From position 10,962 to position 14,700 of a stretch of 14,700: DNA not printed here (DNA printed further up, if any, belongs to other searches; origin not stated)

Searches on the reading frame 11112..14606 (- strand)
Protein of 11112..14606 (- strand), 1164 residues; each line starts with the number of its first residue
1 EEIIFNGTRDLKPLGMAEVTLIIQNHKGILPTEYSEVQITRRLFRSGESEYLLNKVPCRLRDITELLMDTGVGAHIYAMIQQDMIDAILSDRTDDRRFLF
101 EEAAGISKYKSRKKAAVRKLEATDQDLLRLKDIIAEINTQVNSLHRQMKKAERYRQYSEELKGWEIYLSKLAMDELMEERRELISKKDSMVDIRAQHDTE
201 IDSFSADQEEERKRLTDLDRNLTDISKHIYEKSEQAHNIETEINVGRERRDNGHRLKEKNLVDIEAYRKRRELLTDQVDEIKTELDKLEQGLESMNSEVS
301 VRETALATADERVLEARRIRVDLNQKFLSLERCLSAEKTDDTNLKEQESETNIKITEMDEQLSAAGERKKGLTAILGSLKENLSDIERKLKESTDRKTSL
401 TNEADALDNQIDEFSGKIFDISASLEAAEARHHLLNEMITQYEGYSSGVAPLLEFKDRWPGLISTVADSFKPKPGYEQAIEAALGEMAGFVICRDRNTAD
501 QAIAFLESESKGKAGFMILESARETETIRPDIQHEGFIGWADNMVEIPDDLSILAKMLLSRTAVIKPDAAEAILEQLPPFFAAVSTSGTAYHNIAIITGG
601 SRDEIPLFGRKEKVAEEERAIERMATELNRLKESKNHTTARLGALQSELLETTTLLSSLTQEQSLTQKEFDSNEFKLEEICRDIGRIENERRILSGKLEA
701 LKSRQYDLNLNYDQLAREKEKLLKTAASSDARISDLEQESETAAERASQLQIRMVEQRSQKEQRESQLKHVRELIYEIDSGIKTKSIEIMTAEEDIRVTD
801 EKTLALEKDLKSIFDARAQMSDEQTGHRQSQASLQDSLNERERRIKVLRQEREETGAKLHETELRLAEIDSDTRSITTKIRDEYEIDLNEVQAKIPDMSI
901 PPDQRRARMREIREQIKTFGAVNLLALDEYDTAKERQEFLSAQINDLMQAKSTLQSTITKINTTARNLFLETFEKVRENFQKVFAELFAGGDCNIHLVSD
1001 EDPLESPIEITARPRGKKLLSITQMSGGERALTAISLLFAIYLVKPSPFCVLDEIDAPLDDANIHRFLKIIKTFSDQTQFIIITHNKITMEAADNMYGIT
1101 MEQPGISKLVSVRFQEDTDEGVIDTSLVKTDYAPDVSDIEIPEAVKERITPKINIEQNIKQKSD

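Call 13: search_protein_families(library=pfam, proteins=[window:11112-14606:-], max_evalue=0.001)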
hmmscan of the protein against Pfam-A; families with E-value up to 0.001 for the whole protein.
window:11112-14606:- (1164 aa): 3 families
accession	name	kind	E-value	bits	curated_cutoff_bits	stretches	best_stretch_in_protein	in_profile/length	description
PF02463.25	SMC_N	-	1.2e-40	139.7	40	1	2-1107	63-219/220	RecF/RecN/SMC N terminal domain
PF06470.18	SMC_hinge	-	1.8e-18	67.5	22.5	1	460-566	2-107/116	SMC proteins Flexible Hinge Domain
PF13304.12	AAA_21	-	5.1e-05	23.9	27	1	989-1086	220-299/304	AAA domain, putative AbiEii toxin, Type IV TA system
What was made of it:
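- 9319..14700 (-): Flank: convergent rlmH (9319..9792), yjbQ (9789..10325), ftsY (10180..11097) and smc (11112..>14700, which runs off the window). Pfam (call 13).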
